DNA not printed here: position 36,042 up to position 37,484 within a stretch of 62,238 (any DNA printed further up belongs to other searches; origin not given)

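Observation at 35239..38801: BoxB-like di-iron acyl-CoA oxygenase in a beta-oxidation-type cassette, with no BoxA or BoxC partners, in an archaeon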

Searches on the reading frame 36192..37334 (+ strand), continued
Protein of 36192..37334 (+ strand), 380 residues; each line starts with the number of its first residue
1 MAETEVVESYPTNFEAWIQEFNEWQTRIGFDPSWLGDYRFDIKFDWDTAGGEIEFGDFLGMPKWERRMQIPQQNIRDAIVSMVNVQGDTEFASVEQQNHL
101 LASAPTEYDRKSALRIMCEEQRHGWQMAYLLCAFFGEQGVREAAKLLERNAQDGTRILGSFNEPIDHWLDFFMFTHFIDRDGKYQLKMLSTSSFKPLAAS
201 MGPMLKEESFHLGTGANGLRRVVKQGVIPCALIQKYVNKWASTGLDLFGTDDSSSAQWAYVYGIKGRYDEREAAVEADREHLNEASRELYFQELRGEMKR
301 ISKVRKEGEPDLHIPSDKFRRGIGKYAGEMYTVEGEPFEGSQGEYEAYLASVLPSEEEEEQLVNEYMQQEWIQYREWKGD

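Call 22: find_related_loci(query=A1, collection=genome_contigs, flank=10000)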
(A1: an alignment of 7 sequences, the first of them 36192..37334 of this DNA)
Query A1 (380 aa) in genome_contigs; peptide patterns used: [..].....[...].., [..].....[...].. (x = any residue, [..] = any of these).
600 stretches matched a pattern (row limit reached: there are more); 590 encode a relative of the query (tblastn E <= 1e-3); the best 80 are kept; 80 distinct loci.
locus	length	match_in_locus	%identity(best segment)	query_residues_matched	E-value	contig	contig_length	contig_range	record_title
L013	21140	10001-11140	89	1-380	0e+0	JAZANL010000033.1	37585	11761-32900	MAG: Thermoplasmatota archaeon isolate XB_MAG961 DB_MAG961_0033, whole genome shotgun sequence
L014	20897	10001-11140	88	1-380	0e+0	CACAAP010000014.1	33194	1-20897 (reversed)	uncultured Candidatus Poseidoniales archaeon isolate AG-343-E09 genome assembly, contig: AG-343-E09_NODE_14, whole genom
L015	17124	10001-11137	89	1-379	0e+0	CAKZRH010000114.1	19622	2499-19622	MAG TPA_asm: uncultured euryarchaeote isolate SRR2103016_bin.36_CONCOCT_v1.1_MAG genome assembly, contig: ERZ1742204.356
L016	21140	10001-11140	88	1-380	0e+0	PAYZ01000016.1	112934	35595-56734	MAG: Methanobacteriota archaeon isolate SP88 85865, whole genome shotgun sequence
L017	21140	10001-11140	88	1-380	0e+0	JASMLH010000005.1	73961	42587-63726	MAG: Candidatus Thalassarchaeaceae archaeon isolate Arabian9_MAG_35 NODE_5_length_73961_cov_5.016580, whole genome shotg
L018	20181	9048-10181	87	1-378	0e+0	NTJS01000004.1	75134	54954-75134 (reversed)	MAG: Marine Group II euryarchaeote MED-G35 EUII-MED-G35-C4, whole genome shotgun sequence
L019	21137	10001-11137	88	1-379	0e+0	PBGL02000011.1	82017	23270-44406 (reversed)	MAG: Methanobacteriota archaeon isolate SP3063 MHASMcontig_259460, whole genome shotgun sequence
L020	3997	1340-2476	88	1-379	0e+0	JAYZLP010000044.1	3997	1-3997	MAG: Thermoplasmatota archaeon isolate XB_MAG309 DB_MAG309_0044, whole genome shotgun sequence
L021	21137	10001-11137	87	1-379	0e+0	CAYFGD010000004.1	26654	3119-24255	MAG TPA_asm: uncultured Candidatus Poseidoniales archaeon isolate ERP001736_co1_127 genome assembly, contig: NODE_703_le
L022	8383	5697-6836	87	1-380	0e+0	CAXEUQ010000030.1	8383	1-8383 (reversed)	MAG TPA_asm: uncultured Candidatus Poseidoniales archaeon isolate ERR599032_concoct_73 genome assembly, contig: ERZ84053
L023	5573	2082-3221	87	1-380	0e+0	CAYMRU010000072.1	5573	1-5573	MAG TPA_asm: uncultured Candidatus Poseidoniales archaeon isolate SRP077602_co11_569 genome assembly, contig: NODE_20821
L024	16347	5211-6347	85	1-379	0e+0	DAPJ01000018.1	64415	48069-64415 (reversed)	MAG TPA_asm: Euryarchaeota archaeon UBA62 UBA62_contig_232, whole genome shotgun sequence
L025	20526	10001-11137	85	1-379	0e+0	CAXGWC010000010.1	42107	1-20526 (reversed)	MAG TPA_asm: uncultured Candidatus Poseidoniales archaeon isolate ERR594286_maxbin2_4 genome assembly, contig: ERZ118484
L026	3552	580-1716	85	1-379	0e+0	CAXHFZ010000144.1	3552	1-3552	MAG TPA_asm: uncultured Candidatus Poseidoniales archaeon isolate SRR13122091_concoct_29 genome assembly, contig: ERZ942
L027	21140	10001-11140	86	1-380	0e+0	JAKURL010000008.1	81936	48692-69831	MAG: Candidatus Thalassarchaeum sp. isolate ALOHA_A2.5_54 A2.5-MGIIb-O1-3_8, whole genome shotgun sequence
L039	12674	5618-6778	79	2-380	0e+0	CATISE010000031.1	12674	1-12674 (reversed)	MAG: Marine Group II euryarchaeote MED-G33 isolate bin.838 MAG genome assembly, contig: k119_2378559, whole genome shotg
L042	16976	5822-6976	76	1-378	0e+0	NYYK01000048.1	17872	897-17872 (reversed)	MAG: Methanobacteriota archaeon isolate ARS80 38908, whole genome shotgun sequence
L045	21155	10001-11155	73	1-378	0e+0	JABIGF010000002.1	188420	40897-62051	MAG: Methanobacteriota archaeon isolate SI053_bin38 k141_1350185, whole genome shotgun sequence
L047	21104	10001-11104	62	7-372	5e-158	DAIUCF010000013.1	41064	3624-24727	MAG TPA_asm: Candidatus Poseidoniaceae archaeon isolate CTOTU8138 NODE_413_length_41064_cov_10.524860, whole genome shot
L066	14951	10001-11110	60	2-372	1e-151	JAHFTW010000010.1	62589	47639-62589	MAG: Thermoplasmata archaeon isolate nzgw65 NODE_144_length_62590_cov_5.017417, whole genome shotgun sequence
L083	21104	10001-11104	58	7-372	3e-145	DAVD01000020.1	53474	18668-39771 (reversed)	MAG TPA_asm: Candidatus Poseidonia alphae isolate UBA255 UBA255_contig_14911, whole genome shotgun sequence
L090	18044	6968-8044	56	12-373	2e-131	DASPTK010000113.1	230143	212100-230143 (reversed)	MAG TPA_asm: Gemmatimonadaceae bacterium isolate SMAG_U12275 k141_1385998, whole genome shotgun sequence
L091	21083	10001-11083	55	13-376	7e-130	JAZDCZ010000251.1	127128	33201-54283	MAG: Gemmatimonadota bacterium isolate LQ108M_Bin_24 LQ108M_Bin_24_scaffold_251, whole genome shotgun sequence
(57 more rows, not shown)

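Call 28: search_protein_families(library=ncbifam, proteins=[L001:12933-13721:-, L001:13790-15208:+, L001:15222-16058:-, L001:16106-17107:-, L001:12660-12974:+], max_evalue=0.00001)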
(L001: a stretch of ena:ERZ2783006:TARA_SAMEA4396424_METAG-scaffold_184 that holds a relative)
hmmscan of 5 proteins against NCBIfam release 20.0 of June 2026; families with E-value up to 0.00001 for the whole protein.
L001:12933-13721:- (262 aa): 70 families (the best 25 are shown)
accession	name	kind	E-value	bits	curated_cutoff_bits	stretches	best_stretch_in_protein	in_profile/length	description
NF046063.1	oxepin_alt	equivalog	5.1e-47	160.5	300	1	11-258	9-254/254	oxepin-CoA hydrolase, alternative type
NF006699.0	PRK09245.1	subfamily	1.2e-45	155.8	354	1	10-260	11-264/266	crotonase/enoyl-CoA hydratase family protein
NF004635.0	PRK05981.1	equivalog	4.4e-45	154.3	351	1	8-259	10-263/266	enoyl-CoA hydratase/isomerase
NF005700.0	PRK07511.1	subfamily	1.7e-44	152.3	274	1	9-259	10-258/260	enoyl-CoA hydratase family protein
NF004725.0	PRK06072.1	equivalog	2.1e-43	148.9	293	1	9-259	7-245/248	enoyl-CoA hydratase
NF005803.0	PRK07658.1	equivalog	1e-42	146.3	313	1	8-261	8-256/257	enoyl-CoA hydratase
TIGR02280.1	PaaB1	equivalog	7.9e-42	143.5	345.15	1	6-259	3-253/256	2-(1,2-epoxy-1,2-dihydrophenyl)acetyl-CoA isomerase PaaG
NF006109.0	PRK08260.1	subfamily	1.1e-41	143.1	320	2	92-261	106-277/296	enoyl-CoA hydratase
NF004525.0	PRK05870.1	equivalog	1.3e-40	140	285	1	6-251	7-246/249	enoyl-CoA hydratase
NF005804.0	PRK07659.1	equivalog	3.1e-40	138.3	311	1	8-261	12-259/260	enoyl-CoA hydratase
NF005802.0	PRK07657.1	equivalog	5e-40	137.7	363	1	2-259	4-257/260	enoyl-CoA hydratase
NF006566.0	PRK09076.1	subfamily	5.6e-40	137.6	286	1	9-259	12-257/260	enoyl-CoA hydratase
NF004857.0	PRK06210.1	equivalog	1.3e-39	136.3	341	1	3-260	10-273/275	enoyl-CoA hydratase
NF004475.0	PRK05809.1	subfamily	2.6e-39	135.3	394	1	10-260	12-258/260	short-chain-enoyl-CoA hydratase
NF050134.1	TdecoylIsomFabM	equivalog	2.3e-38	132.1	400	1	8-260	8-259/261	trans-2-decenoyl-ACP isomerase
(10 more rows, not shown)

L001:13790-15208:+ (472 aa): 41 families (the best 25 are shown)
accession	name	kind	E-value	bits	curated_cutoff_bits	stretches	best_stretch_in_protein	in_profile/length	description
TIGR01804.1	BADH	equivalog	1.5e-129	432.5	668.6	1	8-468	1-467/467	betaine-aldehyde dehydrogenase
TIGR04284.1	aldehy_Rv0768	hypoth_equivalog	4.3e-129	431.6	775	1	6-470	2-476/480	aldehyde dehydrogenase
NF009725.0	PRK13252.1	equivalog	2e-119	399.2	593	1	4-471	6-478/488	betaine-aldehyde dehydrogenase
NF010000.0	PRK13473.1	subfamily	2.6e-119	399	615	1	5-470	3-470/475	aminobutyraldehyde dehydrogenase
TIGR02299.1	HpaE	equivalog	8.1e-118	394.1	638.35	1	7-471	3-475/488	5-carboxymethyl-2-hydroxymuconate semialdehyde dehydrogenase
NF045736.1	PaDhStyDRhodo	equivalog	2.7e-113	379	800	1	5-470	3-475/479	phenylacetaldehyde dehydrogenase StyD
NF045735.1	PaDhStyDPseudo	equivalog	5.5e-113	378.2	850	1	4-471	2-480/483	phenylacetaldehyde dehydrogenase StyD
NF007352.0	PRK09847.1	equivalog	7e-108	361.3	850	1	5-470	20-489/495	aldehyde dehydrogenase PuuC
NF007497.0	PRK10090.1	equivalog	5.8e-107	358.4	500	1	4-470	6-475/480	aldehyde dehydrogenase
TIGR01780.1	SSADH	subfamily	2.5e-106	356.2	646.35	1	24-468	1-448/448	succinate-semialdehyde dehydrogenase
NF042993.1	AlphKGSA_gudD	equivalog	6.8e-105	351.6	770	1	7-470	6-478/481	alpha-ketoglutaric semialdehyde dehydrogenase GucD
NF040648.1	lactal_redase_Meth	equivalog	1.5e-103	347.4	650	1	8-470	2-460/463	lactaldehyde dehydrogenase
NF050026.1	AcaldDHExaC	equivalog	1.6e-103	347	900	1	4-470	15-491/503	acetaldehyde dehydrogenase ExaC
NF052305.1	DioxValDhHalo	equivalog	2.5e-103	346.5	750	1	1-469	1-478/483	2,5-dioxovalerate dehydrogenase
TIGR03216.1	OH_muco_semi_DH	equivalog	1.2e-101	340.7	693.25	1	7-470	3-477/481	2-hydroxymuconic semialdehyde dehydrogenase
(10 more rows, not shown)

L001:15222-16058:- (278 aa): 73 families (the best 25 are shown)
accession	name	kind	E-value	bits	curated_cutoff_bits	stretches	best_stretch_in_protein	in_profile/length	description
NF004475.0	PRK05809.1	subfamily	5.1e-67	226.1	394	1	21-274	12-256/260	short-chain-enoyl-CoA hydratase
NF007239.0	PRK09674.1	equivalog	1.3e-66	224.7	371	1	24-277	15-256/257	2,3-dehydroadipyl-CoA hydratase PaaF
NF006007.0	PRK08138.1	subfamily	6.9e-65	219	355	1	23-278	18-261/261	enoyl-CoA hydratase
NF005803.0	PRK07658.1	equivalog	2.5e-61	207.3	313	1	23-278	12-257/257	enoyl-CoA hydratase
NF004517.0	PRK05862.1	equivalog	5.1e-61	206.4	396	1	22-275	13-254/257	enoyl-CoA hydratase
NF051848.1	EnCoAHydtEchA19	equivalog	4.4e-60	203.4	400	1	21-277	8-257/258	enoyl-CoA hydratase EchA19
NF005802.0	PRK07657.1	equivalog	3e-56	190.8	363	1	23-277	14-259/260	enoyl-CoA hydratase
NF006566.0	PRK09076.1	subfamily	2.5e-54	184.6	286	1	21-275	13-257/260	enoyl-CoA hydratase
NF004634.0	PRK05980.1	equivalog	3.8e-51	174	375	1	23-275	13-260/263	crotonase/enoyl-CoA hydratase family protein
NF042430.2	EnCoAhydt_DpgD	equivalog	5.6e-50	170.2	400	1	23-277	7-257/258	enoyl-CoA-hydratase DpgD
NF006100.0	PRK08252.1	subfamily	1.4e-49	168.9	282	1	22-278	12-254/254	crotonase/enoyl-CoA hydratase family protein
NF006699.0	PRK09245.1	subfamily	3.8e-47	160.8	354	1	21-276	11-264/266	crotonase/enoyl-CoA hydratase family protein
NF004840.0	PRK06190.1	equivalog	9e-46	156.6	253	1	22-251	13-232/260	enoyl-CoA hydratase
NF004781.0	PRK06127.1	subfamily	9.7e-46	156.6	291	1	23-278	21-269/269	enoyl-CoA hydratase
NF004796.0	PRK06144.1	subfamily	5.4e-44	150.6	272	1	24-278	19-262/262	enoyl-CoA hydratase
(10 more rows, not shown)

L001:16106-17107:- (333 aa): 0 families

L001:12660-12974:+ (104 aa): 2 families
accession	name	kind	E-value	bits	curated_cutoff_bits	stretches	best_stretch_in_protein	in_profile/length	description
NF037968.1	SemiSWEET_2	subfamily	4.2e-18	65.3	80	1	10-80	1-71/76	SemiSWEET transporter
NF037969.1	SemiSWEET_3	subfamily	5.9e-06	26.4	100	1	7-83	12-90/97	SemiSWEET transporter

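Call 30: search_protein_families(library=pfam, proteins=[L090:4934-6136:+, L090:7959-8765:+, L090:10413-11288:+, L090:11382-12815:+, L090:1179-1826:+, L090:1905-2528:+, L090:108-743:+, L090:740-1240:+, L090:11831-14161:+], max_evalue=0.001)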
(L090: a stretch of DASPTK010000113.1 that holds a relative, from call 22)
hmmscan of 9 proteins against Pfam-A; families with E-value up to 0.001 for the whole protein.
L090:4934-6136:+ (400 aa): 4 families
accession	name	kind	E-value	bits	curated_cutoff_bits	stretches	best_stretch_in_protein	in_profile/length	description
PF00108.29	Thiolase_N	-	9.9e-79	264.8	26.4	1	5-266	2-258/260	Thiolase, N-terminal domain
PF02803.24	Thiolase_C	-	2.6e-53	179.3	27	1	276-397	2-123/123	Thiolase, C-terminal domain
PF22691.2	Thiolase_C_1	-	7.6e-06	26.2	28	0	300-338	22-60/144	Thiolase C-terminal domain-like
PF00109.32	ketoacyl-synt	-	0.0001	22.4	20.8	1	87-121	172-206/252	Beta-ketoacyl synthase, N-terminal domain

L090:7959-8765:+ (268 aa): 2 families
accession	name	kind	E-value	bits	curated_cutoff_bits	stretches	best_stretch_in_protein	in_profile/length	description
PF03009.23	GDPD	-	2.1e-33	116.9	23.6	1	45-258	1-241/244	Glycerophosphoryl diester phosphodiesterase family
PF13653.12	GDPD_2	-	0.00081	20.2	27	0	231-258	1-28/30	Glycerophosphoryl diester phosphodiesterase family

L090:10413-11288:+ (291 aa): 1 family
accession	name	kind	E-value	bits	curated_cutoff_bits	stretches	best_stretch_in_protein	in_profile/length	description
PF04909.20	Amidohydro_2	-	3.7e-34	119.2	26.4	1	79-291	60-288/289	Amidohydrolase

L090:11382-12815:+ (477 aa): 2 families
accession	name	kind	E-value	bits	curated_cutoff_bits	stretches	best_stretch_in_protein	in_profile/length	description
PF01979.26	Amidohydro_1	-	3.1e-16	60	25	1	113-447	1-332/345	Amidohydrolase family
PF07969.17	Amidohydro_3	-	3.2e-16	60.3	29.7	1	397-450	411-470/472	Amidohydrolase family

L090:1179-1826:+ (215 aa): 0 families

L090:1905-2528:+ (207 aa): 2 families
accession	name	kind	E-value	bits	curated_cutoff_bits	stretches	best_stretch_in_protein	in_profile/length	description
PF17932.6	TetR_C_24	-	1.7e-24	86.7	26.4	1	79-190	2-113/114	Tetracyclin repressor-like, C-terminal domain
PF00440.29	TetR_N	-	3e-16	59.4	24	1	13-56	1-44/47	Bacterial regulatory proteins, tetR family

L090:108-743:+ (211 aa): 0 families

L090:740-1240:+ (166 aa): 0 families

L090:11831-14161:+ (776 aa): 2 families
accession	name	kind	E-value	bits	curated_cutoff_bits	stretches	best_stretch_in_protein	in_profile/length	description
PF01979.26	Amidohydro_1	-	4.2e-13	49.7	25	1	619-745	207-335/345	Amidohydrolase family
PF07969.17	Amidohydro_3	-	3.8e-12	46.9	29.7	1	695-753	407-471/472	Amidohydrolase family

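Call 45: predict_structure(alignment_id=A3)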
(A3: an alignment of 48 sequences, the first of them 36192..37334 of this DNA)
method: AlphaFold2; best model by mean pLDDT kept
length: 380 residues; sequences in the alignment: 48
mean_pLDDT: 95.1   pTM: 0.92
mean pLDDT of the five models: 95.1, 94.9, 94.5, 94.3, 94.2
residues with pLDDT >= 90: 346; 70-90: 29; 50-70: 4; < 50: 1
segments of 3 or more residues with pLDDT < 50: none
pLDDT, mean of each block of 10 residues (from residue 1): 72 94 96 89 95 97 97 97 98 97 96 96 98 96 98 96 97 98 97 98 97 97 98 98 95 91 95 89 93 97 97 98 94 98 98 97 96 85
secondary structure, 60 per line:
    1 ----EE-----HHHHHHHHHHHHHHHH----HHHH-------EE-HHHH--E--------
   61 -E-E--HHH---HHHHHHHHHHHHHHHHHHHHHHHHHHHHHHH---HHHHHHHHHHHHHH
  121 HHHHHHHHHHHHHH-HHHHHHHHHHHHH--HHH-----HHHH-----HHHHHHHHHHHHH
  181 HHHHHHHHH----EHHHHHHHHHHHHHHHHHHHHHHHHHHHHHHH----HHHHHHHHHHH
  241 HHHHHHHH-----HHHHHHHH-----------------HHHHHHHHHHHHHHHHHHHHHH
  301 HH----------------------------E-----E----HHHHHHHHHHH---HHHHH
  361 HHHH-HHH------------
elements in order: H12-27 H32-35 H46-49 H73-103 H107-134 H136-148 H159-162 H168-189 H195-225 H230-248 H254-261 H279-302 H342-352 H356-364

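Call 47: search_dna_similar(query=P0154, collection=plasmids, mode=protein, max_rows=8)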
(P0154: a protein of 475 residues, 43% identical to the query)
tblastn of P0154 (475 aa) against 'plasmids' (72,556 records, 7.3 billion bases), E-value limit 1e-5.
Records with a match: 11; places in all: 12; records where one place covers at least 80% of the query: 10.
Best place of each record, by identity: 60-80% 10; <60% 1.
By first word of the organism name: Mycetohabitans 9; Nonomuraea 1; Embleya 1.
By predicted mobility (MOB-suite, as given by PLSDB): non-mobilizable 11.
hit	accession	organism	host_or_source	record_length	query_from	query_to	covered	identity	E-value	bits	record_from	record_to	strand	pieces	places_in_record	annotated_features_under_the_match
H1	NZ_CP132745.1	Mycetohabitans endofungorum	-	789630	1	474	100%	78.9%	0e+0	801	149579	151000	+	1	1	boxB: benzoyl-CoA 2,3-epoxidase subunit BoxB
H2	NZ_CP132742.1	Mycetohabitans endofungorum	Rhizopus microsporus,culture isolated ...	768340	1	474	100%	78.9%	0e+0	801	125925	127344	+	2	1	none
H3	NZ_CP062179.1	Mycetohabitans endofungorum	Rhizopus microsporus,bacterial ...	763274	1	474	100%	78.7%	0e+0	800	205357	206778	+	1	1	boxB: benzoyl-CoA 2,3-epoxidase subunit BoxB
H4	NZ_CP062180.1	Mycetohabitans endofungorum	Rhizopus microsporus,bacterial ...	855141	1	474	100%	78.6%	0e+0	797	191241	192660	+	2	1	none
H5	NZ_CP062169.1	Mycetohabitans endofungorum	Rhizopus microsporus,bacterial ...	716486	1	474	100%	78.3%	0e+0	796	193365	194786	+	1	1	boxB: benzoyl-CoA 2,3-epoxidase subunit BoxB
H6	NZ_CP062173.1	Mycetohabitans rhizoxinica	Rhizopus microsporus,bacterial ...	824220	1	474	100%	78.1%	0e+0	789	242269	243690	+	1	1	boxB: benzoyl-CoA 2,3-epoxidase subunit BoxB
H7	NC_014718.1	Mycetohabitans rhizoxinica HKI 454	-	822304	1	474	100%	77.8%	0e+0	788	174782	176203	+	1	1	boxB: benzoyl-CoA 2,3-epoxidase subunit BoxB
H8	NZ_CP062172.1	Mycetohabitans rhizoxinica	Rhizopus microsporus,bacterial ...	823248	1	474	100%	77.6%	0e+0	787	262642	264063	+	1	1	boxB: benzoyl-CoA 2,3-epoxidase subunit BoxB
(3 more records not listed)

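Call 48: get_annotated_region(hit=H1, flank=6000)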
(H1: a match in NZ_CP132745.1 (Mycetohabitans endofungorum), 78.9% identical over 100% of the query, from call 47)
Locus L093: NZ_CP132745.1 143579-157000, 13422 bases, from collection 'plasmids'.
description: Mycetohabitans endofungorum strain B13/HKI 0402 plasmid unnamed1, complete sequence
organism: Mycetohabitans endofungorum (NCBI taxid 417203)
taxonomy: Bacteria; Pseudomonadota; Betaproteobacteria; Burkholderiales; Burkholderiaceae; Mycetohabitans; Mycetohabitans endofungorum
host: -; source: -; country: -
typing (MOB-suite, as given by PLSDB): non-mobilizable
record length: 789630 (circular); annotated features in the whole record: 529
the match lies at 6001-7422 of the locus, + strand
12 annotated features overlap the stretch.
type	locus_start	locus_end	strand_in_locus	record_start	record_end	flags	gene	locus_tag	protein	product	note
CDS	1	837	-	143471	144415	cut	-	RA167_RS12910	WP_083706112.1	alpha/beta hydrolase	-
CDS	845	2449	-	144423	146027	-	-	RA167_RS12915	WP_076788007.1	benzoate-CoA ligase family protein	-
CDS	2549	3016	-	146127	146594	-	-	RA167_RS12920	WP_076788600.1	DUF4863 family protein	-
CDS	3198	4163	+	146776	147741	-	-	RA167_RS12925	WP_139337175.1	helix-turn-helix transcriptional regulator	-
CDS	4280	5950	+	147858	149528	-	boxC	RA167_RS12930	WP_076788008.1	2,3-epoxybenzoyl-CoA dihydrolase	GO:0010128 - benzoate catabolic process via CoA ligation [Evidence IEA]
CDS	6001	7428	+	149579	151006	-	boxB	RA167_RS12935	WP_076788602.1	benzoyl-CoA 2,3-epoxidase subunit BoxB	GO:0010128 - benzoate catabolic process via CoA ligation [Evidence IEA]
CDS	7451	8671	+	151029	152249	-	boxA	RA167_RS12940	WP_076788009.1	benzoyl-CoA 2,3-epoxidase subunit BoxA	GO:0010128 - benzoate catabolic process via CoA ligation [Evidence IEA]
CDS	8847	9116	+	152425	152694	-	-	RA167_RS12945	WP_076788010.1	HU family DNA-binding protein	-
CDS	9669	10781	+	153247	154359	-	-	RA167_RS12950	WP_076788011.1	branched-chain amino acid ABC transporter substrate-binding protein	GO:0015803 - branched-chain amino acid transport [Evidence IEA]; GO:0055085 - transmembrane transport [Evidence IEA]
CDS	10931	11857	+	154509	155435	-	livH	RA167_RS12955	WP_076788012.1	high-affinity branched-chain amino acid ABC transporter permease LivH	GO:0055085 - transmembrane transport [Evidence IEA]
CDS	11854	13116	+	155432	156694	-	-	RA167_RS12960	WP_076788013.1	high-affinity branched-chain amino acid ABC transporter permease LivM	-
CDS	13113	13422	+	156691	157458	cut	livG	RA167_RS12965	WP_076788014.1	high-affinity branched-chain amino acid ABC transporter ATP-binding protein LivG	-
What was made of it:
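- On BoxB (benzoyl-CoA 2,3-epoxidase subunit B, TIGR03225 equivalog): tblastn with BoxA and BoxC from a canonical cluster (call 48) was run against the window and 91 loci.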
